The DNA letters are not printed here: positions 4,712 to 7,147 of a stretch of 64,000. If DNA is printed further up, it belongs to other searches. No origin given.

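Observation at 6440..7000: Bacterial-type histidine-kinase ATPase (HATPase_c) domain at the C-terminus of a ~2,300-aa diplomonad protein, with no canonical H-box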

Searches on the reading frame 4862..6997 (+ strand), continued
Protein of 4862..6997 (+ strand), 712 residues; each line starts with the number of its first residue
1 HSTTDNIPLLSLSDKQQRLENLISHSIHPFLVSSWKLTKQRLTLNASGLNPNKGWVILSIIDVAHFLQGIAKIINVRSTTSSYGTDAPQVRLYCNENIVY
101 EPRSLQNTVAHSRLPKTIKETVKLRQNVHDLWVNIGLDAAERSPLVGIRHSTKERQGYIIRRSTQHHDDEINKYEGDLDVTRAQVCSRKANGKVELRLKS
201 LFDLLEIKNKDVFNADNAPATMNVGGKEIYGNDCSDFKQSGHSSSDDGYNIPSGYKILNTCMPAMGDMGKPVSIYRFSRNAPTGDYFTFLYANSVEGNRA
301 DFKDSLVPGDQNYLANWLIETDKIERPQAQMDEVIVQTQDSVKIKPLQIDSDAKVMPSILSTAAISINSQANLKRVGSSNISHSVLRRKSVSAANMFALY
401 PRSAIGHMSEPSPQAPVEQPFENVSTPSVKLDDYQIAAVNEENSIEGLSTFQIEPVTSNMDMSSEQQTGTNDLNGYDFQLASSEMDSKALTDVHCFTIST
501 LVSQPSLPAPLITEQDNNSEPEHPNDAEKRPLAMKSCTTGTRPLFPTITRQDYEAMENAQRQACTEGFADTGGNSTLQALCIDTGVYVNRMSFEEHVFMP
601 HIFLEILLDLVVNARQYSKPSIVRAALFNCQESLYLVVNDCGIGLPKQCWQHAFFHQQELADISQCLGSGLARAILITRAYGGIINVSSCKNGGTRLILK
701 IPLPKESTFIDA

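Call 40: search_protein_families(library=pfam, proteins=[P0090, P0080, P0130, P0076, P0121, P0038, P0039], max_evalue=0.1)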
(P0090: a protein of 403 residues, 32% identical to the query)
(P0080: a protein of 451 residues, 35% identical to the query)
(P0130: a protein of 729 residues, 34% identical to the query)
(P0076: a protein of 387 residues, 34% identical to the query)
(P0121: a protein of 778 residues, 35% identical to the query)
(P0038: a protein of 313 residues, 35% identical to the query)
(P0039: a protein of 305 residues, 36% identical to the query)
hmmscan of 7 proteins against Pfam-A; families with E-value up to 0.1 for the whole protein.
P0090 (403 aa): 3 families
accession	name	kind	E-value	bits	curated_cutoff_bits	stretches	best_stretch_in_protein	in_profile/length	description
PF02518.31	HATPase_c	-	9.8e-16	58.6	26.4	1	285-391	6-110/111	Histidine kinase-, DNA gyrase B-, and HSP90-like ATPase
PF01627.28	Hpt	-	1.3e-05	25.8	24.6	1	4-82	1-82/84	Hpt domain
PF13581.12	HATPase_c_2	-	0.038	14.4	27.4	0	292-366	39-112/127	Histidine kinase-like ATPase domain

P0080 (451 aa): 5 families
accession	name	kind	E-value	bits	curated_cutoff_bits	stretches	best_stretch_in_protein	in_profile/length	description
PF00072.30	Response_reg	-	3.5e-22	79.1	30.2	1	11-121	2-110/111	Response regulator receiver domain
PF02518.31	HATPase_c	-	2.1e-16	60.8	26.4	1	336-442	6-110/111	Histidine kinase-, DNA gyrase B-, and HSP90-like ATPase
PF13589.12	HATPase_c_3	-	0.014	15.8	25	1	368-410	34-76/137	Histidine kinase-, DNA gyrase B-, and HSP90-like ATPase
PF13907.11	CHD1-like_C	-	0.027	15.3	28.3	1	187-234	14-65/96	Chromodomain-helicase-DNA-binding protein 1-like, C-terminal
PF09983.15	JetD_C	-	0.068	13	22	0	188-234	100-146/179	Wadjet protein JetD, C-terminal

P0130 (729 aa): 5 families
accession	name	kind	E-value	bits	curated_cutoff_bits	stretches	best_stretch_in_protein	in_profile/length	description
PF00072.30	Response_reg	-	4.3e-35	120.7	30.2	2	187-296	1-111/111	Response regulator receiver domain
PF02518.31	HATPase_c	-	4.6e-17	62.9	26.4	1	620-725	7-110/111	Histidine kinase-, DNA gyrase B-, and HSP90-like ATPase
PF01627.28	Hpt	-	2.5e-11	44.1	24.6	1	336-417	1-82/84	Hpt domain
PF13589.12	HATPase_c_3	-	0.046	14.2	25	1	645-695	28-80/137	Histidine kinase-, DNA gyrase B-, and HSP90-like ATPase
PF20274.4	cREC_REC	-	0.047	14.8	27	0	188-264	3-72/88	Cyclic-phosphate processing Receiver domain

P0076 (387 aa): 2 families
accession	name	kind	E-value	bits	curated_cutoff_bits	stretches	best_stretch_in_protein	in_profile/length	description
PF02518.31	HATPase_c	-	2.4e-20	73.4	26.4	1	277-383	6-110/111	Histidine kinase-, DNA gyrase B-, and HSP90-like ATPase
PF13589.12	HATPase_c_3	-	0.034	14.6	25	1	305-350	30-75/137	Histidine kinase-, DNA gyrase B-, and HSP90-like ATPase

P0121 (778 aa): 1 family
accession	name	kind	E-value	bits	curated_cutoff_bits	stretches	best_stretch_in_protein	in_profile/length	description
PF02518.31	HATPase_c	-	2.9e-14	53.9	26.4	1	639-743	8-110/111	Histidine kinase-, DNA gyrase B-, and HSP90-like ATPase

P0038 (313 aa): 5 families
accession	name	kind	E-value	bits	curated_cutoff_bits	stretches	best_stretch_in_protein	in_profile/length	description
PF02518.31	HATPase_c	-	1.6e-17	64.3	26.4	1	199-305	6-110/111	Histidine kinase-, DNA gyrase B-, and HSP90-like ATPase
PF05139.19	Erythro_esteras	-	0.00095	19.4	26.4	1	69-165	68-157/358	Erythromycin esterase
PF19813.4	DUF6296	-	0.0081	16.6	27.2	0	213-238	40-64/78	Family of unknown function (DUF6296)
PF13581.12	HATPase_c_2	-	0.018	15.5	27.4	1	208-275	41-107/127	Histidine kinase-like ATPase domain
PF13589.12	HATPase_c_3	-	0.055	13.9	25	1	228-279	31-91/137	Histidine kinase-, DNA gyrase B-, and HSP90-like ATPase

P0039 (305 aa): 2 families
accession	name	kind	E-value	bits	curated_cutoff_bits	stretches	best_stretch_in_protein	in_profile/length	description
PF02518.31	HATPase_c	-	7.6e-16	59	26.4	1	199-304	7-110/111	Histidine kinase-, DNA gyrase B-, and HSP90-like ATPase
PF13589.12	HATPase_c_3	-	0.038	14.5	25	1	202-272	7-78/137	Histidine kinase-, DNA gyrase B-, and HSP90-like ATPase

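Call 42: find_related_loci(query=A1, collection=genome_contigs, flank=4000)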
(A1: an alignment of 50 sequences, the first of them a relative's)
Query A1 (307 aa) in genome_contigs; peptide patterns used: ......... (x = any residue, [..] = any of these).
421 stretches matched a pattern; 305 encode a relative of the query (tblastn E <= 1e-3); the best 80 are kept; 80 distinct loci.
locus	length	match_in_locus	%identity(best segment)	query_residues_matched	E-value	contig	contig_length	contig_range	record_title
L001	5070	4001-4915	77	1-305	4e-160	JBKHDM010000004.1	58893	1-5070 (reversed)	MAG: Spirochaetaceae bacterium isolate D1M04_11 NODE_71_length_58893_cov_7.705140, whole genome shotgun sequence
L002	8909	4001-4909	72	1-303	5e-146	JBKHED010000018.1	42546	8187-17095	MAG: Spirochaetaceae bacterium isolate D1M04_9 NODE_187_length_42546_cov_11.768280, whole genome shotgun sequence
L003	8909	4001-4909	70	1-303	8e-142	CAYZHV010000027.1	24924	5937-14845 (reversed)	MAG TPA_asm: uncultured Spirochaetaceae bacterium isolate SRP332253_co1_227 genome assembly, contig: NODE_3015_length_24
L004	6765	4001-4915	55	2-305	3e-107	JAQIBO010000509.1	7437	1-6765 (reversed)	MAG: Spirochaeta sp. isolate GH27 k119_35216, whole genome shotgun sequence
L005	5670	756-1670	56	2-306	3e-106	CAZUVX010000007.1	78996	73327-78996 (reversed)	MAG TPA_asm: uncultured Spirochaetaceae bacterium isolate SRP252850_co1_392 genome assembly, contig: NODE_311_length_789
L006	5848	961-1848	56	8-302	8e-106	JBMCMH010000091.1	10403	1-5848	MAG: Alkalispirochaeta sp. isolate D1M04_12 NODE_3128_length_10403_cov_11.278121, whole genome shotgun sequence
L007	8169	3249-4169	54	2-307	3e-105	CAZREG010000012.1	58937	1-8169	MAG TPA_asm: uncultured Spirochaetaceae bacterium isolate binchicken_co8_177 genome assembly, contig: NODE_392_length_58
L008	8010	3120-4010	56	7-303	1e-102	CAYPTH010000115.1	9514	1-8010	MAG TPA_asm: uncultured Spirochaetaceae bacterium isolate binchicken_co8_361 genome assembly, contig: NODE_13927_length_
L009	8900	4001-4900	54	8-307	2e-102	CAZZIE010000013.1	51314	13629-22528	MAG TPA_asm: uncultured Spirochaetaceae bacterium isolate SRP332253_co1_106 genome assembly, contig: NODE_731_length_513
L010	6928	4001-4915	54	3-306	1e-101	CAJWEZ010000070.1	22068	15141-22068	MAG TPA_asm: uncultured Spirochaeta sp. isolate ERR599032_bin.133_MetaBAT_v2.12.1_MAG genome assembly, contig: NODE_2290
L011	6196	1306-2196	56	8-304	1e-100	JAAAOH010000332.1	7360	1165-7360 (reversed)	MAG: Spirochaetes bacterium isolate GSL.Bin19 NODE_8129_length_7360_cov_0.685454, whole genome shotgun sequence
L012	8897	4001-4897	53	8-307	4e-100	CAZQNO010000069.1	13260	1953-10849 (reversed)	MAG TPA_asm: uncultured Spirochaetaceae bacterium isolate binchicken_co8_343 genome assembly, contig: NODE_8595_length_1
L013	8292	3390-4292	56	7-306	6e-100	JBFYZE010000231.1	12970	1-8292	MAG: Gemmatimonadales bacterium isolate PPR_0426 k121_1783599, whole genome shotgun sequence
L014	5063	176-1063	54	8-303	1e-99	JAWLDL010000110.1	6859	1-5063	MAG: Spirochaetia bacterium isolate 20BLK6-1.bin.106 NODE_13389_length_6859_cov_4.049704, whole genome shotgun sequence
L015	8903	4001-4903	54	8-307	2e-99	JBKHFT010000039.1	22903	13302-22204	MAG: Alkalispirochaeta sp. isolate D1M05_7 NODE_1378_length_22903_cov_6.455445, whole genome shotgun sequence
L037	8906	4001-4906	50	5-305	9e-88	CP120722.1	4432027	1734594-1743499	Kiritimatiellota bacterium B12222 chromosome, complete genome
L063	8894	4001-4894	45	8-305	6e-83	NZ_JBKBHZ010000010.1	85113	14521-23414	MAG: Thermosynechococcus sp. isolate 21I_052.bin.3 NODE_10_length_85113_cov_122.090809, whole genome shotgun sequence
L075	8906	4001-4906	46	1-305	1e-81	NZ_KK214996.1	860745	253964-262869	Ectothiorhodospira haloalkaliphila ATCC 51935 EcthaDRAFT_EHB.2, whole genome shotgun sequence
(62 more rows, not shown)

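Call 47: search_protein_families(library=pfam, proteins=[L075:3069-3584:+, L075:3554-3889:+, L075:4970-5953:-, L037:3152-3940:+, L037:2360-3109:+, L037:4951-6414:+, L063:2776-3807:-, L063:4872-6011:-, L075:2636-3124:+], max_evalue=0.001)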
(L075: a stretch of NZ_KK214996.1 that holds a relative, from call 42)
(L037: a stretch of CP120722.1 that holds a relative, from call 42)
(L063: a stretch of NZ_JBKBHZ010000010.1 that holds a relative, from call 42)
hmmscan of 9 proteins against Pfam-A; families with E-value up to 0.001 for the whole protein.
L075:3069-3584:+ (171 aa): 0 families

L075:3554-3889:+ (111 aa): 1 family
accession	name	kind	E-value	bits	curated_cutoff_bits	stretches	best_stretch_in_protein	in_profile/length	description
PF19493.4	Trypco1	-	0.00066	20.7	24.6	0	39-84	16-62/98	Trypsin-co-occurring domain 1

L075:4970-5953:- (327 aa): 2 families
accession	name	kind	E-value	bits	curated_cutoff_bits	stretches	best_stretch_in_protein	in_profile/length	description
PF00107.32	ADH_zinc_N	-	1.7e-14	54.3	31.8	1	159-271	1-116/129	Zinc-binding dehydrogenase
PF08240.17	ADH_N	-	2.9e-13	50.4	23.5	1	28-114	2-103/104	Alcohol dehydrogenase GroES-like domain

L037:3152-3940:+ (262 aa): 7 families
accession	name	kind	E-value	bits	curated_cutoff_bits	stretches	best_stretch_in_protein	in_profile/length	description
PF12146.15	Hydrolase_4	-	1.3e-16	61.1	27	1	69-173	6-114/239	Serine aminopeptidase, S33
PF00561.26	Abhydrolase_1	-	1.7e-08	34.8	25.8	1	70-173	3-103/245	alpha/beta hydrolase fold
PF00326.27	Peptidase_S9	-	5.8e-07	29.6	22.6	1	113-232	40-172/213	Prolyl oligopeptidase family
PF20434.5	BD-FAE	-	2e-06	27.9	26.8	0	194-222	186-214/215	BD-FAE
PF12697.13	Abhydrolase_6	-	5.9e-06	27.5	26.3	0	91-167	24-93/217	Alpha/beta hydrolase family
PF02230.22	Abhydrolase_2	-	0.00018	21.9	23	1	111-219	80-178/217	Phospholipase/Carboxylesterase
PF02129.25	Peptidase_S15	-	0.00019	21.6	23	0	78-172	46-132/262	X-Pro dipeptidyl-peptidase (S15 family)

L037:2360-3109:+ (249 aa): 4 families
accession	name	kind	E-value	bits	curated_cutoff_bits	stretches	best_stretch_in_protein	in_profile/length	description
PF00005.33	ABC_tran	-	1.7e-32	113.3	25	1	33-172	10-137/137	ABC transporter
PF13304.12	AAA_21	-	2.8e-11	44.5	27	1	141-204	235-301/304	AAA domain, putative AbiEii toxin, Type IV TA system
PF02463.25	SMC_N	-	8e-06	25.9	40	0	140-205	133-201/220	RecF/RecN/SMC N terminal domain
PF09818.15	ABC_ATPase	-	0.00033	20.2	23.2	0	143-175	157-189/283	P-loop domain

L037:4951-6414:+ (487 aa): 1 family
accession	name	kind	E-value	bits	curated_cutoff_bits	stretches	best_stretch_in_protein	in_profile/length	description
PF00171.27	Aldedh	-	1.3e-165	551.9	23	1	19-478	1-460/461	Aldehyde dehydrogenase family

L063:2776-3807:- (343 aa): 2 families
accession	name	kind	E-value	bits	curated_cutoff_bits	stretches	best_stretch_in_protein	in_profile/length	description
PF04055.27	Radical_SAM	-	2.5e-14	54.2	29.5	1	109-266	2-157/166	Radical SAM superfamily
PF21016.3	RlmN_N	-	7.5e-09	35.7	24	1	9-63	3-57/60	Ribosomal RNA large subunit methyltransferase N-terminal domain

L063:4872-6011:- (379 aa): 11 families
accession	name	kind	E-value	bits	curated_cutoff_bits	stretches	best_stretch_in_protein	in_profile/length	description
PF00535.33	Glycos_transf_2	-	8.1e-21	75.1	23.3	1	6-87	1-90/168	Glycosyl transferase family 2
PF07719.23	TPR_2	-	6.1e-10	38.9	27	1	332-361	5-34/34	Tetratricopeptide repeat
PF13428.12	TPR_14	-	4.5e-09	36.6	23.5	0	332-370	5-43/44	Tetratricopeptide repeat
PF13704.12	Glyco_tranf_2_4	-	1.7e-08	35.3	27.5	1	12-92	1-88/98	Glycosyl transferase family 2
PF13176.12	TPR_7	-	6.7e-08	32.5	27.9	0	205-231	5-30/36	Tetratricopeptide repeat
PF13181.12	TPR_8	-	8e-08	32.3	25.7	1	332-361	5-34/34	Tetratricopeptide repeat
PF00515.34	TPR_1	-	1.7e-07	31.2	27.8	1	332-361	5-34/34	Tetratricopeptide repeat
PF13424.12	TPR_12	-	3.5e-07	30.8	30.1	0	201-229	5-33/77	Tetratricopeptide repeat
PF14559.12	TPR_19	-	4.4e-05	24.2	25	0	186-229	12-55/68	Tetratricopeptide repeat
PF13374.12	TPR_10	-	6.1e-05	23.3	27.5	0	333-356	7-30/42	Tetratricopeptide repeat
PF10111.15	Glyco_tranf_2_2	-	0.0003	20.8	27.3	1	31-86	31-92/276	Glycosyltransferase like family 2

L075:2636-3124:+ (162 aa): 0 families
